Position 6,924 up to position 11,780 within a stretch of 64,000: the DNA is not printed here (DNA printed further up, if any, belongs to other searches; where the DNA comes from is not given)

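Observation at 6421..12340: Three-gene operon centred on a 1518-aa helicase-nuclease-zinc-ribbon fusion, flanked by membrane proteins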

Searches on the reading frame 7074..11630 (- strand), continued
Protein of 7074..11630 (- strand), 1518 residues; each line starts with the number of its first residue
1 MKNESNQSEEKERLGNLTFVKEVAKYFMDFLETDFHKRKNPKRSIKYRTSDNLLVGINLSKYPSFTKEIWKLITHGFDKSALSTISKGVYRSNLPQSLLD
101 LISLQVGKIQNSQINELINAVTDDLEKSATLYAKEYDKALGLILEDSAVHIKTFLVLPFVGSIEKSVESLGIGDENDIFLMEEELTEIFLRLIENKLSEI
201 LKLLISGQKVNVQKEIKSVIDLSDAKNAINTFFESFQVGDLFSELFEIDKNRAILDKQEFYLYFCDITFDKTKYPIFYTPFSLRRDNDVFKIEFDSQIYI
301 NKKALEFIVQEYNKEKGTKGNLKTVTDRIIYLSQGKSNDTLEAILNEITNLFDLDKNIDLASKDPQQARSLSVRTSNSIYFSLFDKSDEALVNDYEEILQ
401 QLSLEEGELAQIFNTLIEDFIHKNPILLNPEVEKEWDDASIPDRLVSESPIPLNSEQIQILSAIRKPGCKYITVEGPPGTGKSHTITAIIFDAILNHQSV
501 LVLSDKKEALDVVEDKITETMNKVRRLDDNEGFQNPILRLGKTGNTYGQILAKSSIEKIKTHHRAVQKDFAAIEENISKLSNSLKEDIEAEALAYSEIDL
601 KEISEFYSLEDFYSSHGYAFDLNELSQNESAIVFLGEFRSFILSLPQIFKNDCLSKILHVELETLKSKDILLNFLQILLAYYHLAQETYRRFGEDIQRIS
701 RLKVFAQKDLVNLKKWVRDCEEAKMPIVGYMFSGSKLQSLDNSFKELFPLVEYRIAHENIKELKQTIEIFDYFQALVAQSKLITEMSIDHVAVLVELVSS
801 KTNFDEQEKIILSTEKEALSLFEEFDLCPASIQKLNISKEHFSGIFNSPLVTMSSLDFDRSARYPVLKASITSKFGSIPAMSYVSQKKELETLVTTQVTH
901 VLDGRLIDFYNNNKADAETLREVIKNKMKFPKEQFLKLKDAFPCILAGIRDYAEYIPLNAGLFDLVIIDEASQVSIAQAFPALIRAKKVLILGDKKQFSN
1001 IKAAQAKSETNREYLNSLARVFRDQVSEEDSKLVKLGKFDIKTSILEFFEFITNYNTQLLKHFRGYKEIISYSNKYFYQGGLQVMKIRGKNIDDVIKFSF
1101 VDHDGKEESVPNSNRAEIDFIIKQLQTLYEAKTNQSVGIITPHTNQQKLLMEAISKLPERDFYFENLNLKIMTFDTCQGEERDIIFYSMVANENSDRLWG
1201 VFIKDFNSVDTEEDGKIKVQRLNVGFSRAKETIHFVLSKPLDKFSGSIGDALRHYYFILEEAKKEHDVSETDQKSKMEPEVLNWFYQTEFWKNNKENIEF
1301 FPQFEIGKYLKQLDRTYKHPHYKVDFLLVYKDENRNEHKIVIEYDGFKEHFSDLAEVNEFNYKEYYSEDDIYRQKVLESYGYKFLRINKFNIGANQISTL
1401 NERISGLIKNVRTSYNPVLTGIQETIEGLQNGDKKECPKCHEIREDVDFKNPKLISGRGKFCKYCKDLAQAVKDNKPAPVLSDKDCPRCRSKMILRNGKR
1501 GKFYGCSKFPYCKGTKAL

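Call 42: search_protein_families(library=pfam, proteins=[L087:1720-7455:+, L088:5770-9873:+], max_evalue=0.01)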
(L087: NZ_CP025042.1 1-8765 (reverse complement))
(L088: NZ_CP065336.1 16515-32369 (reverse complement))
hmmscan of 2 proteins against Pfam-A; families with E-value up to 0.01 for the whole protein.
L087:1720-7455:+ (1911 aa): 14 families
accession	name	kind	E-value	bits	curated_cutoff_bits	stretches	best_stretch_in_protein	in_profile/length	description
PF13195.11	DUF4011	-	1.5e-37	129.4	22.2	1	30-308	1-158/158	Protein of unknown function (DUF4011)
PF18741.7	MTES_1575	-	5e-35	119.9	38.2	1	1683-1780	1-96/96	REase_MTES_1575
PF13086.12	AAA_11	-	6.6e-17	62.6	27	2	1378-1420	212-254/257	AAA domain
PF13087.12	AAA_12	-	9.9e-12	45.3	27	1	1455-1637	19-193/195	AAA domain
PF13245.12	AAA_19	-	4.5e-09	37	25.1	1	430-491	1-64/134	AAA domain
PF13604.12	AAA_30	-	3.8e-08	33.7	27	1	428-489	4-67/191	AAA domain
PF04480.18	DUF559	-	6.4e-06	26.4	20.6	1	1724-1780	55-108/109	Protein of unknown function (DUF559)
PF00580.27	UvrD-helicase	-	9.7e-06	25.9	23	1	436-620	10-181/271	UvrD/REP helicase N-terminal domain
PF01443.25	Viral_helicase1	-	0.00013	22.3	21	0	443-514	1-68/228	Viral superfamily 1 RNA helicase core domain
PF01580.24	FtsK_SpoIIIE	-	0.00058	19.8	24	1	429-466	27-65/221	FtsK/SpoIIIE family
PF13401.12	AAA_22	-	0.001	19.8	27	0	441-575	6-129/130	AAA domain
PF04851.21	ResIII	-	0.0021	18.4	22.5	1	440-495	23-80/164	Type III restriction enzyme, res subunit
PF20720.3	nSTAND3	-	0.0051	17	27.2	0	441-517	18-98/155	Novel STAND NTPase 3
PF00270.35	DEAD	-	0.0061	16.7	26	0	430-532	4-107/167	DEAD/DEAH box helicase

L088:5770-9873:+ (1367 aa): 6 families
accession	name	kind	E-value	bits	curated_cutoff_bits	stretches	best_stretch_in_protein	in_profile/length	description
PF13087.12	AAA_12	-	8.4e-22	78.1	27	1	956-1134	14-191/195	AAA domain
PF13086.12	AAA_11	-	3.1e-16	60.4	27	2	361-529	2-147/257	AAA domain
PF13604.12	AAA_30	-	1.8e-10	41.3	27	1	361-425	2-66/191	AAA domain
PF13245.12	AAA_19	-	4.2e-06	27.4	25.1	0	379-427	13-63/134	AAA domain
PF04851.21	ResIII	-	0.00015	22.1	22.5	1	360-474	3-111/164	Type III restriction enzyme, res subunit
PF01443.25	Viral_helicase1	-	0.00017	21.9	21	0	863-934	59-138/228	Viral superfamily 1 RNA helicase core domain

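Call 69: search_protein_families(library=pfam, alignment_id=A5, max_evalue=0.001)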
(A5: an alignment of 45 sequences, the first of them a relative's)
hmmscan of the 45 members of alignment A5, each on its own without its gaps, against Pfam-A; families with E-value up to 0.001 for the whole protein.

A. member 1, L002:14581-16125:+ (515 aa): 1 family
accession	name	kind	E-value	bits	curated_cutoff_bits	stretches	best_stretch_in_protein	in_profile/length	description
PF09903.14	DUF2130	-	1.2e-55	189.1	26.7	1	259-501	6-252/255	Uncharacterized protein conserved in bacteria (DUF2130)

B. families by the number of members that match (of 45 scanned): 46 families (the first 25 are shown)
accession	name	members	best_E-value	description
PF09903.14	DUF2130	3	6.3e-89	Uncharacterized protein conserved in bacteria (DUF2130)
PF11074.14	DUF2779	3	1.4e-40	Domain of unknown function(DUF2779)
PF01656.29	CbiA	3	1e-18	CobQ/CobB/MinD/ParA nucleotide binding domain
PF13614.12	AAA_31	3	7.4e-16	AAA domain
PF02374.21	ArsA_ATPase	3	1.2e-09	Anion-transporting ATPase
PF00142.24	Fer4_NifH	3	1.5e-09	4Fe-4S iron sulfur cluster binding proteins, NifH/frxC family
PF10609.15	ParA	3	4e-07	NUBPL iron-transfer P-loop NTPase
PF06564.18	CBP_BcsQ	3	3.4e-05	Cellulose biosynthesis protein BcsQ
PF20720.3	nSTAND3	3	0.00014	Novel STAND NTPase 3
PF13476.12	AAA_23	3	0.00024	AAA domain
PF13304.12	AAA_21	2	1.8e-19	AAA domain, putative AbiEii toxin, Type IV TA system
PF00239.26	Resolvase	2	3.5e-18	Resolvase, N terminal domain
PF07508.19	Recombinase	2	1.9e-12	Recombinase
PF02463.25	SMC_N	2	3.9e-11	RecF/RecN/SMC N terminal domain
PF13408.12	Zn_ribbon_recom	2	1.3e-07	Recombinase zinc beta ribbon domain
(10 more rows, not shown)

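Call 70: search_protein_families(library=padloc, alignment_id=A5, max_evalue=0.001)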
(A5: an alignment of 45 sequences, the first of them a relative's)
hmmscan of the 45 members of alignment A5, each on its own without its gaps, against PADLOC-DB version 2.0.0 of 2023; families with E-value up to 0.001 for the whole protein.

A. member 1, L002:14581-16125:+ (515 aa): 1 family
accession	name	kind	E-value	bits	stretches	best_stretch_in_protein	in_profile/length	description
PDLC03865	LmuB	-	2.3e-05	20.8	1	4-302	506-801/1007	-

B. families by the number of members that match (of 45 scanned): 144 families (the first 25 are shown)
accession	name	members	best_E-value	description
PDLC04140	mad8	4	3.9e-06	mads_8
PDLC02980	AriA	2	4.1e-21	-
PDLC04135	mad3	2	4.9e-20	mads_3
PDLC03865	LmuB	2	7e-11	-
PDLC04164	AriA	2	2.4e-08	-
PDLC00290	PtuA1|PtuA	2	2.4e-07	AAA ATPase domain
PDLC02358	Old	1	4e-59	Old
PDLC02979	AriA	1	4.3e-34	-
PDLC00065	GajA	1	7.5e-31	AAA ATPase domain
PDLC00066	GajA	1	2.8e-30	AAA ATPase domain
PDLC04894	PDC-S06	1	9.3e-30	-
PDLC00090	GajA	1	2.8e-28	AAA ATPase domain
PDLC00067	GajA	1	5.5e-28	AAA ATPase domain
PDLC04887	PDC-S06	1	2.3e-25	-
PDLC04895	PDC-S06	1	2.8e-25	-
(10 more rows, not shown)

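Call 75: get_annotated_region(hit=H10, flank=2500)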
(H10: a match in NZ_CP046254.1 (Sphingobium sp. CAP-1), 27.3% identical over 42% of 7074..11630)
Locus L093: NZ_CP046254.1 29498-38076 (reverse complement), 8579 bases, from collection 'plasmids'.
description: Sphingobium sp. CAP-1 plasmid p1, complete sequence
organism: Sphingobium sp. CAP-1 (NCBI taxid 2676077)
taxonomy: Bacteria; Pseudomonadota; Alphaproteobacteria; Sphingomonadales; Sphingomonadaceae; Sphingobium; Sphingobium sp. CAP-1
host: -; source: cell culture,activated sludge of wastewater treatment plants; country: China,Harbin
typing (MOB-suite, as given by PLSDB): conjugative; replicon rep_cluster_647; relaxase MOBP; mating-pair formation MPF_T
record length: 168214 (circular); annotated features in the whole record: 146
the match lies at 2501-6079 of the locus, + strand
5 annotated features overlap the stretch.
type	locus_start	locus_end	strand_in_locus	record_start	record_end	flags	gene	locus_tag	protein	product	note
CDS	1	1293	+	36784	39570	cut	-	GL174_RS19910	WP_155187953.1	BPTD_3080 family restriction endonuclease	-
CDS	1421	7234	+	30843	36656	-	-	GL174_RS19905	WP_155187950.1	DUF3320 domain-containing protein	-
CDS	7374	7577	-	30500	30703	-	-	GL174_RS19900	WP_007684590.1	hypothetical protein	-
CDS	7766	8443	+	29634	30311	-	-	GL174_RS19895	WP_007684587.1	hypothetical protein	-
CDS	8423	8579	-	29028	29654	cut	-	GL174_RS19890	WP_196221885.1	DUF6088 family protein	-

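Call 76: get_annotated_region(hit=H14, flank=2500)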
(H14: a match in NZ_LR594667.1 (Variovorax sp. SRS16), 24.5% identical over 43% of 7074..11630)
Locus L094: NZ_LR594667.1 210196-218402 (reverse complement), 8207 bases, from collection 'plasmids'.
description: Variovorax sp. SRS16 plasmid 2
organism: Variovorax sp. SRS16 (NCBI taxid 282217)
taxonomy: Bacteria; Pseudomonadota; Betaproteobacteria; Burkholderiales; Comamonadaceae; Variovorax; Variovorax sp. SRS16
host: -; source: linuron-contaminated soil; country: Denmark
typing (MOB-suite, as given by PLSDB): non-mobilizable
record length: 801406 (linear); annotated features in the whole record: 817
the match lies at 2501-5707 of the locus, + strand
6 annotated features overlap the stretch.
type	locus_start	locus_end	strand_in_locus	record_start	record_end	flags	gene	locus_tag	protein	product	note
CDS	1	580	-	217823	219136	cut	-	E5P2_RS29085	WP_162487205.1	cysteine--tRNA ligase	-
CDS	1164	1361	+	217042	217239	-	-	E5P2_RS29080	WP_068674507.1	hypothetical protein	-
CDS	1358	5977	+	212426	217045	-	-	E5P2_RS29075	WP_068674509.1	AAA domain-containing protein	-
CDS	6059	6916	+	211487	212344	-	-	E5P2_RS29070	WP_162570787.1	GIY-YIG nuclease family protein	-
CDS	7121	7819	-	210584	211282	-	-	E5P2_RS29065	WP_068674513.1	hypothetical protein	-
CDS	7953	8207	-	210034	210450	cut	-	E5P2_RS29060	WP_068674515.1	GNAT family N-acetyltransferase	-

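Call 77: get_annotated_region(hit=H7, flank=2500)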
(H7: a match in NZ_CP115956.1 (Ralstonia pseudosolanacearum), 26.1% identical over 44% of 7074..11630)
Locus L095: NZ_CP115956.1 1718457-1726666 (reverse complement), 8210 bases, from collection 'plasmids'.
description: Ralstonia pseudosolanacearum strain RUN2340 plasmid pmega, complete sequence
organism: Ralstonia pseudosolanacearum (NCBI taxid 1310165)
taxonomy: Bacteria; Pseudomonadota; Betaproteobacteria; Burkholderiales; Burkholderiaceae; Ralstonia; Ralstonia pseudosolanacearum
host: -; source: Solanum tuberosum; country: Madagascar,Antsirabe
typing (MOB-suite, as given by PLSDB): mobilizable; relaxase MOBP
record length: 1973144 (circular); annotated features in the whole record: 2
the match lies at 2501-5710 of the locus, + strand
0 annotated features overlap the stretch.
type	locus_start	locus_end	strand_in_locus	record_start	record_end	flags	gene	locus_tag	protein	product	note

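Call 78: get_annotated_region(hit=H13, flank=2500)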
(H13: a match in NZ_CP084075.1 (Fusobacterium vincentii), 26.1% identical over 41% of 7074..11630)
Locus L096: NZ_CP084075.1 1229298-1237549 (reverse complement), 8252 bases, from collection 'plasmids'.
description: Fusobacterium vincentii strain SB055 plasmid pSB055A, complete sequence
organism: Fusobacterium vincentii (NCBI taxid 155615)
taxonomy: Bacteria; Fusobacteriota; Fusobacteriia; Fusobacteriales; Fusobacteriaceae; Fusobacterium; Fusobacterium vincentii
host: -; source: -; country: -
typing (MOB-suite, as given by PLSDB): non-mobilizable
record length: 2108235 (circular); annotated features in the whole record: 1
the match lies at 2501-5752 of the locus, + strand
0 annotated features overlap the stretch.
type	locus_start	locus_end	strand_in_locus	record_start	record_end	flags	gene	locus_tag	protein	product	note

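Call 91: search_protein_families(library=phrogs, proteins=[window:7074-11630:-], max_evalue=0.001)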
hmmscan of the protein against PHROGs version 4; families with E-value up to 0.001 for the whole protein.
window:7074-11630:- (1518 aa): 5 families
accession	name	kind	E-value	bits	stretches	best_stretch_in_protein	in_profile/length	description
phrog_25411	-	unknown function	3.3e-25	89.8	1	958-1235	349-595/627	-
phrog_325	-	DNA, RNA and nucleotide metabolism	9.5e-10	38.4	1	443-490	461-511/986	Dda-like helicase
phrog_170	-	other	2.4e-05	24.9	0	452-496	75-117/323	PhoH-like phosphate starvation-inducible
phrog_2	-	head and packaging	5.7e-05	23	1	334-560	192-361/807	terminase large subunit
phrog_21557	-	unknown function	8.5e-05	23.3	1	1480-1516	211-248/249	-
